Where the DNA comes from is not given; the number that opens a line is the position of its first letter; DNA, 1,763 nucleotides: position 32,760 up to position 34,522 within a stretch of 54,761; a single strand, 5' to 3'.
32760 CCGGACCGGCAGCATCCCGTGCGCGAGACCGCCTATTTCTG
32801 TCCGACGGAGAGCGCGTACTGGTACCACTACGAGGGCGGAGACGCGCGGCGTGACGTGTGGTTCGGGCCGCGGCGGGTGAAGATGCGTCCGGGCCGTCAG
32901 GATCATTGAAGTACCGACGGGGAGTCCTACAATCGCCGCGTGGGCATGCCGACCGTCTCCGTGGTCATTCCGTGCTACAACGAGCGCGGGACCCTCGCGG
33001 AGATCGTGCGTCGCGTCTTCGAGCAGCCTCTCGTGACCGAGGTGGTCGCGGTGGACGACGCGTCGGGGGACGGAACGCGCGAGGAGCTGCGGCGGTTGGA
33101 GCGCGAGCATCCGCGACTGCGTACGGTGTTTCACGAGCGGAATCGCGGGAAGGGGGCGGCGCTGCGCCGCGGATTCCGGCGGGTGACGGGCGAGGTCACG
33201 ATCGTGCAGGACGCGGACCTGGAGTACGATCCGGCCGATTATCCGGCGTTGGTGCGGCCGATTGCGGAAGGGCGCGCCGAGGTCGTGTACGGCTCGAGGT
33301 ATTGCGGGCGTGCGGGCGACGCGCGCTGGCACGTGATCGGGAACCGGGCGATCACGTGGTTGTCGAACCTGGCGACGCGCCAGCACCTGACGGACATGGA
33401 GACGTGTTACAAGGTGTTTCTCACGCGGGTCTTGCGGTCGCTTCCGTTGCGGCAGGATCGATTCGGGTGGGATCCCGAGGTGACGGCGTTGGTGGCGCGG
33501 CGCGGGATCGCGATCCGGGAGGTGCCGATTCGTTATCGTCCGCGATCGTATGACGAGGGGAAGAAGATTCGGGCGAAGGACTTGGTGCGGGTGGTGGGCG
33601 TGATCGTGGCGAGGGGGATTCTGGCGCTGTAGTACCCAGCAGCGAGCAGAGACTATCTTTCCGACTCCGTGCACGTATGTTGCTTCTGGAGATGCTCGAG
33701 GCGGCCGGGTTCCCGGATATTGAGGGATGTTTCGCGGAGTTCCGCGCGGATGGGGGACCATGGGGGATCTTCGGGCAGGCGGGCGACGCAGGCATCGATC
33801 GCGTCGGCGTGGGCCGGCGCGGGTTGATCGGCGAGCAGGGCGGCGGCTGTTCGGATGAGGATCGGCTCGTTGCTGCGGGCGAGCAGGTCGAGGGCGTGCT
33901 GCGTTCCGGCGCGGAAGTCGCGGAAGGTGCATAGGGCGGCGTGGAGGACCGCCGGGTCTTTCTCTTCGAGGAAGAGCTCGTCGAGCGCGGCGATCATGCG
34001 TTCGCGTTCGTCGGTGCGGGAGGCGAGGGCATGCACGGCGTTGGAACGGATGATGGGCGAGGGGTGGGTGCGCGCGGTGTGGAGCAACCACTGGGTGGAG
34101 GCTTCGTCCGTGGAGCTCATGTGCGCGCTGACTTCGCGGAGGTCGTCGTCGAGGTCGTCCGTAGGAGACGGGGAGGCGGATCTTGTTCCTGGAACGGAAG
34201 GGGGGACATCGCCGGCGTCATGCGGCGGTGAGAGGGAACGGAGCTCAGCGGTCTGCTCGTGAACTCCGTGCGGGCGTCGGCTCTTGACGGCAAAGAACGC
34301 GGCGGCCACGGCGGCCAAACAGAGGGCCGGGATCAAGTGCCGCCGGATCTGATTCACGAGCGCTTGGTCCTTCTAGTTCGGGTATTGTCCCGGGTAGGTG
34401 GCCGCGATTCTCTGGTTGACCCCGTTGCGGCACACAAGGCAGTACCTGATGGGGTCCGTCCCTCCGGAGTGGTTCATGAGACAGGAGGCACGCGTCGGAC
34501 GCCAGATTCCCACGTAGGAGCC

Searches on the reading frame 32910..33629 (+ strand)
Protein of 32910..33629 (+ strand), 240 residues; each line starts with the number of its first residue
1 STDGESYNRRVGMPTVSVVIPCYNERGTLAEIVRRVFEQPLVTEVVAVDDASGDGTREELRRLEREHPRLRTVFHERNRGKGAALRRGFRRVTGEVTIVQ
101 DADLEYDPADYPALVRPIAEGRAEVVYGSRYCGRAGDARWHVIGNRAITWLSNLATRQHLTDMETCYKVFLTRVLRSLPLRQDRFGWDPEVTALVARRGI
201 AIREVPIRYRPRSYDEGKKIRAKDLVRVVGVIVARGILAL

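Call 54: search_protein_families(library=pfam, proteins=[window:32910-33629:+], max_evalue=0.00001)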
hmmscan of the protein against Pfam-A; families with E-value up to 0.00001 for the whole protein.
window:32910-33629:+ (240 aa): 2 families
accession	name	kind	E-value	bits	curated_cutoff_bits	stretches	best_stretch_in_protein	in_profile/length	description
PF00535.33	Glycos_transf_2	-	8.7e-34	117.3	23.3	1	17-158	1-147/168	Glycosyl transferase family 2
PF13641.12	Glyco_tranf_2_3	-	9e-11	42.7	27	1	14-132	1-125/230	Glycosyltransferase like family 2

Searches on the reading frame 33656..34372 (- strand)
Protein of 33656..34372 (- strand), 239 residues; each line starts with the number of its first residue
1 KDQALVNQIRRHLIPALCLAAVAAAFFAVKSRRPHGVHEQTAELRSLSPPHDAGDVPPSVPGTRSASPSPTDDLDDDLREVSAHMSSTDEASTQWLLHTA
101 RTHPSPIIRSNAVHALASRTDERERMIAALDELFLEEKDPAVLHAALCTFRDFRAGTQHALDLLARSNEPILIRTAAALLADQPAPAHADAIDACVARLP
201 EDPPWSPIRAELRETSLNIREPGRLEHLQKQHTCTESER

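Call 55: search_protein_families(library=pfam, proteins=[window:33656-34372:-], max_evalue=0.00001)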
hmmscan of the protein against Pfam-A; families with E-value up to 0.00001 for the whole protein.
window:33656-34372:- (239 aa): 1 family
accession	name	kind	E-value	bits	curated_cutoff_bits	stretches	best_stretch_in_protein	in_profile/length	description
PF13646.12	HEAT_2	-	1.3e-06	29.1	27.7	0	89-146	29-83/88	HEAT repeats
